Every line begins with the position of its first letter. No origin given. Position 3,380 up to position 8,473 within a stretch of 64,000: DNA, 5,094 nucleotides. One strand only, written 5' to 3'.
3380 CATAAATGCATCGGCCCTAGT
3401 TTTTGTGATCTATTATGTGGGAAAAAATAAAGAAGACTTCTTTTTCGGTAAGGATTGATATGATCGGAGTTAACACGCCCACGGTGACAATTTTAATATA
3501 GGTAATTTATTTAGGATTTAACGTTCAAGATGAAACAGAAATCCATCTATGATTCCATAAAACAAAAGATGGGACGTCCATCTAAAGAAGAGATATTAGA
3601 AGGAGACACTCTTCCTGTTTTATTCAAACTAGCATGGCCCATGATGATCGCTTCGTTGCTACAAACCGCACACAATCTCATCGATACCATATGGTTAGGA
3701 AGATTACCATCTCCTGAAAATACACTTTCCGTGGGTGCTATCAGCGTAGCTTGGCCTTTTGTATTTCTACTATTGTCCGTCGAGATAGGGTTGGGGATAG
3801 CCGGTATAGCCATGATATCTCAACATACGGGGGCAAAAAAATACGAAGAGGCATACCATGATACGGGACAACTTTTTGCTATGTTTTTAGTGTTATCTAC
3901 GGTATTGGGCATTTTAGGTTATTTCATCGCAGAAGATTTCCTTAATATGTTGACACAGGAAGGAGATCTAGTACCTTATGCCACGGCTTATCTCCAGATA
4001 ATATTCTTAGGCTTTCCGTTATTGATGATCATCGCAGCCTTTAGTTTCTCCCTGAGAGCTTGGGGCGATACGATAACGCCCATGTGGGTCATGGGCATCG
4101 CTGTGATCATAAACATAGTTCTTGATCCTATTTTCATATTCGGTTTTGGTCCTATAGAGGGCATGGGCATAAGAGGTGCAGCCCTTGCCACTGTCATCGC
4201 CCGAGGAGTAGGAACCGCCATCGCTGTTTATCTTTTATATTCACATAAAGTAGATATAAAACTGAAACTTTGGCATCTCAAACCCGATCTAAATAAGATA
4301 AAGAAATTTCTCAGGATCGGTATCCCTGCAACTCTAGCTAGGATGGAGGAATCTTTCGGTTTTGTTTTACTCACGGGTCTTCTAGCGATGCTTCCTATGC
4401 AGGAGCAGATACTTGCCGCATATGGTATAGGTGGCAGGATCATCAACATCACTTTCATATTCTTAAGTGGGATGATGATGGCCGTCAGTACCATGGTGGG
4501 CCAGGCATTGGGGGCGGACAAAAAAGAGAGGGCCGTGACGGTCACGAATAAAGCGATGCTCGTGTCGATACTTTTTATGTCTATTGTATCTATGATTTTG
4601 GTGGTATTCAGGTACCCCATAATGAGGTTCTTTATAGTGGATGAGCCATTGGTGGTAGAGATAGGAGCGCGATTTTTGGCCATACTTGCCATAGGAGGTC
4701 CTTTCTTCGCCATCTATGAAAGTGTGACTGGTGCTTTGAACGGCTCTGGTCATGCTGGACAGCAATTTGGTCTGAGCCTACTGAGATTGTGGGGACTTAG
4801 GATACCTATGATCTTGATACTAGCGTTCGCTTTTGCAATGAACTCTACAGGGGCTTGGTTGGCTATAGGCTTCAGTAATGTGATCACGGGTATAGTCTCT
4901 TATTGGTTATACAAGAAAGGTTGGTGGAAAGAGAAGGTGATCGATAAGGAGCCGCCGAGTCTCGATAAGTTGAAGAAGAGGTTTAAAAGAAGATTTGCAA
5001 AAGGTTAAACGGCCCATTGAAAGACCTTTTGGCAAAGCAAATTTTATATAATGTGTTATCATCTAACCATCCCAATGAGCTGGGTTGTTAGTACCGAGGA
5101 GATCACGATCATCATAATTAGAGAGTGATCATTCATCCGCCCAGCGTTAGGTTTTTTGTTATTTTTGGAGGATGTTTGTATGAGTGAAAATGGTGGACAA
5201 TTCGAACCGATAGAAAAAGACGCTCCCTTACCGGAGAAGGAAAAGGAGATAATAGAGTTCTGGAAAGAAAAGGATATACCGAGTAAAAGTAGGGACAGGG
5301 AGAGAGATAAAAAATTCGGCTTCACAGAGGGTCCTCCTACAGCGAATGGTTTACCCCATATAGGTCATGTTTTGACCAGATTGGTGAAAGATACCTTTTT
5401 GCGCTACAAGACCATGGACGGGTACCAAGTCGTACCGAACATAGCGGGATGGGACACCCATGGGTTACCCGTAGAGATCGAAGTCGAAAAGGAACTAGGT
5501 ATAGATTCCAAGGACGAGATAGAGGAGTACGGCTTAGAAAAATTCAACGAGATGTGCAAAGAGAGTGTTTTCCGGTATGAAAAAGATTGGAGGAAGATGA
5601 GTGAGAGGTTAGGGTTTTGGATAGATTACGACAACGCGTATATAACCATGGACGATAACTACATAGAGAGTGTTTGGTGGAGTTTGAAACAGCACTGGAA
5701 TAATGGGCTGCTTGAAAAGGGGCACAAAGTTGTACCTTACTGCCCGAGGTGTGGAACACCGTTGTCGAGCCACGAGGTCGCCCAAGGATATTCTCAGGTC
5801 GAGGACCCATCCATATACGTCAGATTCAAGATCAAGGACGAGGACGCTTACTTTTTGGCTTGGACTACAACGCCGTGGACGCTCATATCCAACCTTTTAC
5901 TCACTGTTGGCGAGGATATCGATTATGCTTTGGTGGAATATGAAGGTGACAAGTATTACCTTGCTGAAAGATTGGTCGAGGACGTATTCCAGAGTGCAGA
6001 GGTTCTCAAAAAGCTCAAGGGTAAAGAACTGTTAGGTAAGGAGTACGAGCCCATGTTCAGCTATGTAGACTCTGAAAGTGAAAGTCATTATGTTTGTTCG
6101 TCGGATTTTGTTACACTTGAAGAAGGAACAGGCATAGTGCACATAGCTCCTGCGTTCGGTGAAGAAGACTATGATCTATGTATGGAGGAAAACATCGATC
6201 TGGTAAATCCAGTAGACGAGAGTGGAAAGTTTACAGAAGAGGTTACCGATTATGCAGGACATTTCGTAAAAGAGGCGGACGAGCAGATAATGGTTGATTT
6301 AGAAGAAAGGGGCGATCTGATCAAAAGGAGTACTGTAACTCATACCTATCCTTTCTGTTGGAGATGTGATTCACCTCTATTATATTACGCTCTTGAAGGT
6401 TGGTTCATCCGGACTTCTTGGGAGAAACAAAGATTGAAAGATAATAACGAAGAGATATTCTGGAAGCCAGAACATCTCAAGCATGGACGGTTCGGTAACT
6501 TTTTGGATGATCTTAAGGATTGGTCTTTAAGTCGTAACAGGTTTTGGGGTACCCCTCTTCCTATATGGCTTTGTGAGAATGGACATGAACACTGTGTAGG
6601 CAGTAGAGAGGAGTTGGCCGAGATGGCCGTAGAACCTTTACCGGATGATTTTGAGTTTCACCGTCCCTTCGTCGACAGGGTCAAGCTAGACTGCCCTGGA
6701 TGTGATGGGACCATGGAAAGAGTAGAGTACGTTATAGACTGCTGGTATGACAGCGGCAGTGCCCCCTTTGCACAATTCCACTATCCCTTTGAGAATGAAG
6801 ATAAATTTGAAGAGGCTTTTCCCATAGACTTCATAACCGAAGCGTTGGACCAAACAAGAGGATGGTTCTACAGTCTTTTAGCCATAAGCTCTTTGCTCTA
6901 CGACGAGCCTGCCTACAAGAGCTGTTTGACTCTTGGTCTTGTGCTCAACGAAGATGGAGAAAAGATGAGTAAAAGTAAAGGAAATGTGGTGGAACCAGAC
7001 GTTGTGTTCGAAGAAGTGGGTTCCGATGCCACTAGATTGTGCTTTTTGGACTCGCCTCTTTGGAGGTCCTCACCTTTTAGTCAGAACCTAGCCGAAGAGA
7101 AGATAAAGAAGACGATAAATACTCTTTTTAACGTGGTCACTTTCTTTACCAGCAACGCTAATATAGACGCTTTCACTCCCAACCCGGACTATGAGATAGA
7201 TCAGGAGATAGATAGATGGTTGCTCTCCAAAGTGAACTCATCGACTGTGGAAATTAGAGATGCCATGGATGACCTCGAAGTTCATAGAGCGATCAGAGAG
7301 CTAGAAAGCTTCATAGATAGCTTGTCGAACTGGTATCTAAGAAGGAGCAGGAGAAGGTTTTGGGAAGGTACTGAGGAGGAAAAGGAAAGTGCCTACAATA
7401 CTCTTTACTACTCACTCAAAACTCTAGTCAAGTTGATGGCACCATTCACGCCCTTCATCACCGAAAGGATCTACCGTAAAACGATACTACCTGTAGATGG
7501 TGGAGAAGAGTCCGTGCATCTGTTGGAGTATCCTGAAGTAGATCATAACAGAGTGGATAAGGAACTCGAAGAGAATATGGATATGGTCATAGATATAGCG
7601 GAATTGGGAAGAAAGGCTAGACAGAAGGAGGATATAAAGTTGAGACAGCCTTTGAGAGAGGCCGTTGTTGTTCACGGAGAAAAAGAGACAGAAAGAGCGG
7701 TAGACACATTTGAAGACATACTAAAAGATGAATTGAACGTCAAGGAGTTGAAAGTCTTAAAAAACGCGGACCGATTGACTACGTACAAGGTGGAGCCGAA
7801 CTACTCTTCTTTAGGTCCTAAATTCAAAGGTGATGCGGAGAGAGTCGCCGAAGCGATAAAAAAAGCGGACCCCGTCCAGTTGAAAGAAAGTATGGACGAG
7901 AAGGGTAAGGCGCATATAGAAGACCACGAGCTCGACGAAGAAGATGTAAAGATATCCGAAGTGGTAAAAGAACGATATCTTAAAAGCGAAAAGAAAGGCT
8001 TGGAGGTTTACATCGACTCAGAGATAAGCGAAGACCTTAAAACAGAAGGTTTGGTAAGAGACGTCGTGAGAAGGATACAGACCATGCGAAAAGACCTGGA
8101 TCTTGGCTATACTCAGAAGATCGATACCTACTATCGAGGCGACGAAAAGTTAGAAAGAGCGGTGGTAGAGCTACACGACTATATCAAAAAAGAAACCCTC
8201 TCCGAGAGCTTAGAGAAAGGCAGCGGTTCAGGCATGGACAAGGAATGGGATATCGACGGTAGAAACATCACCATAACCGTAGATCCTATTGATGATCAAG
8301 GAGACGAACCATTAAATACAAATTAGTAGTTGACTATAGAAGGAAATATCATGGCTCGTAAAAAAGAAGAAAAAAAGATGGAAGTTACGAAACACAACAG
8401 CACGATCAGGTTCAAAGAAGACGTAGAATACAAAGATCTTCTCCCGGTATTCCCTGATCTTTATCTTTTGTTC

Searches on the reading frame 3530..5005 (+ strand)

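Call 7: search_protein_families(library=pfam, proteins=[window:3530-5005:+], max_evalue=0.001)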
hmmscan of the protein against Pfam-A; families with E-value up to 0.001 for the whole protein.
window:3530-5005:+ (492 aa): 1 family
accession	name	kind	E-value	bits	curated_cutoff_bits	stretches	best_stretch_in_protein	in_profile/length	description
PF01554.23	MatE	-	1.5e-57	194.2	24.9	2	37-201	1-161/161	MatE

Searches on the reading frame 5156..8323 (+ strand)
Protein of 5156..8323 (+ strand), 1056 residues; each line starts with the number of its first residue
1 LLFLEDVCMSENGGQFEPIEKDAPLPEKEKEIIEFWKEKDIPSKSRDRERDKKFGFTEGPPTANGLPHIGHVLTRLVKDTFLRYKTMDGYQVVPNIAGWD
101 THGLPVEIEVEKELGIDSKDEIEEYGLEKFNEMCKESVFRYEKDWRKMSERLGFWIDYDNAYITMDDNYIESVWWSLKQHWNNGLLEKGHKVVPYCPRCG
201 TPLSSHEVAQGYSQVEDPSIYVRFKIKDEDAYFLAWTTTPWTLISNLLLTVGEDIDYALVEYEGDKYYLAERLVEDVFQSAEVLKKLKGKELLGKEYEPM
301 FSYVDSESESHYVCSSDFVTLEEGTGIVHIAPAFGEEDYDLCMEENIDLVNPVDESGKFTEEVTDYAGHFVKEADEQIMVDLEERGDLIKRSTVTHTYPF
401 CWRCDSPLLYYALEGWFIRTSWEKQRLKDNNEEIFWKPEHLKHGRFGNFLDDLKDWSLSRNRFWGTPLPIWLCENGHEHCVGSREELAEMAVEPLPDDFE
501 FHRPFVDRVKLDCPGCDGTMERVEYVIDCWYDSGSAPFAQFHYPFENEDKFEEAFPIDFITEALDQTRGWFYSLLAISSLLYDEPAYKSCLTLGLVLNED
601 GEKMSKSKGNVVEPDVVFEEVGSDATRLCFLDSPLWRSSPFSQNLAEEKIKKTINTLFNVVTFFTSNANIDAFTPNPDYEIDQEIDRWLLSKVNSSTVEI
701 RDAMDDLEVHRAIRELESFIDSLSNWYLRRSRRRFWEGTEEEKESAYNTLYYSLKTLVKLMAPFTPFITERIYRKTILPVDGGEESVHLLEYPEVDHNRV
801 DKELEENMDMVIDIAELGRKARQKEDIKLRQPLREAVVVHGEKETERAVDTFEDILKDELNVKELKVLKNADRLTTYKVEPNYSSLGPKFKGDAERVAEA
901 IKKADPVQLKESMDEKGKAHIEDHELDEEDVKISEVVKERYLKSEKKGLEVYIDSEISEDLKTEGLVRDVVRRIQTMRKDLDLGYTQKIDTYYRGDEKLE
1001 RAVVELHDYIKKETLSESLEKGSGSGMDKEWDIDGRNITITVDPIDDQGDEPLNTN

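Call 7: search_protein_families(library=pfam, proteins=[window:5156-8323:+], max_evalue=0.001)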
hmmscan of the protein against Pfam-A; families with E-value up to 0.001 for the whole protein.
window:5156-8323:+ (1056 aa): 5 families
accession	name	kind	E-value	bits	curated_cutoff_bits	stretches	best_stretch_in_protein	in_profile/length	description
PF00133.28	tRNA-synt_1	-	1.8e-117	393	22.7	1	32-637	2-409/414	tRNA synthetases class I (I, L, M and V)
PF19302.4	DUF5915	-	1.5e-38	132.7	27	1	853-1043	1-193/195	Domain of unknown function (DUF5915)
PF08264.19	Anticodon_1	-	2.6e-36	125.2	25.1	1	686-835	1-146/148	Anticodon-binding domain of tRNA ligase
PF09334.17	tRNA-synt_1g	-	9.8e-19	67.8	20.1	1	61-208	8-135/391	tRNA synthetases class I (M)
PF01406.26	tRNA-synt_1e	-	0.00097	19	27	0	578-638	229-287/301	tRNA synthetases class I (C) catalytic domain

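Call 87: find_homologous_proteins(query=window:5156-8323:+, max_evalue=1e-50)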
Query window:5156-8323:+ (1056 aa): 8000 proteins with E <= 1e-50 among 8000 candidates; the best 120 are listed.
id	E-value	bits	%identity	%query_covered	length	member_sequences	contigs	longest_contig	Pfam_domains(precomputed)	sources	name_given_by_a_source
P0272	0.0e+0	2420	99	99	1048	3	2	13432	PF09334.18,PF08264.20,PF00133.29,PF19302.5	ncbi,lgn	-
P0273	0.0e+0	2103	85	99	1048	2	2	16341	PF09334.18,PF08264.20,PF00133.29,PF19302.5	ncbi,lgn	ncbi:MAG: isoleucine--tRNA ligase [Candidatus Natronoplasma sp.]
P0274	0.0e+0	2044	83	99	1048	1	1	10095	PF09334.18,PF08264.20,PF00133.29,PF19302.5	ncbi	ncbi:MAG: isoleucine--tRNA ligase [Candidatus Thermoplasmatota archaeon]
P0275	0.0e+0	2014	81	99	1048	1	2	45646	PF09334.18,PF08264.20,PF00133.29,PF19302.5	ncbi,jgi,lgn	-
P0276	0.0e+0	1962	79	99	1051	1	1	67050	PF09334.18,PF08264.20,PF00133.29,PF19302.5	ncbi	-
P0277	0.0e+0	1958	79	99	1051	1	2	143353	PF09334.18,PF08264.20,PF00133.29,PF19302.5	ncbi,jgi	-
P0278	0.0e+0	1886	76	99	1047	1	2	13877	PF09334.18,PF08264.20,PF00133.29,PF19302.5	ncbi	-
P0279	0.0e+0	1876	76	99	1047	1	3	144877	PF09334.18,PF08264.20,PF00133.29,PF19302.5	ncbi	-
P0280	0.0e+0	1857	74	100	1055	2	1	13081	PF09334.18,PF01406.26,PF08264.20,PF00133.29,PF19302.5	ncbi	-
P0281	0.0e+0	1853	75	99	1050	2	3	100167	PF09334.18,PF08264.20,PF00133.29,PF19302.5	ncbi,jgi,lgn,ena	-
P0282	0.0e+0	1843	75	99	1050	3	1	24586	PF09334.18,PF08264.20,PF00133.29,PF19302.5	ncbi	ncbi:MAG: isoleucine--tRNA ligase [Thermoplasmata archaeon]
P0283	0.0e+0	1830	74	99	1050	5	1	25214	PF09334.18,PF08264.20,PF00133.29,PF19302.5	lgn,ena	-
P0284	0.0e+0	1814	74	99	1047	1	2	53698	PF09334.18,PF01406.26,PF08264.20,PF00133.29,PF19302.5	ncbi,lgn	-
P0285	0.0e+0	1806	72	99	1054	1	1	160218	PF09334.18,PF08264.20,PF00133.29,PF19302.5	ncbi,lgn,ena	-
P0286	0.0e+0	1798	73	99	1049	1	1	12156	PF09334.18,PF08264.20,PF00133.29,PF19302.5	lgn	-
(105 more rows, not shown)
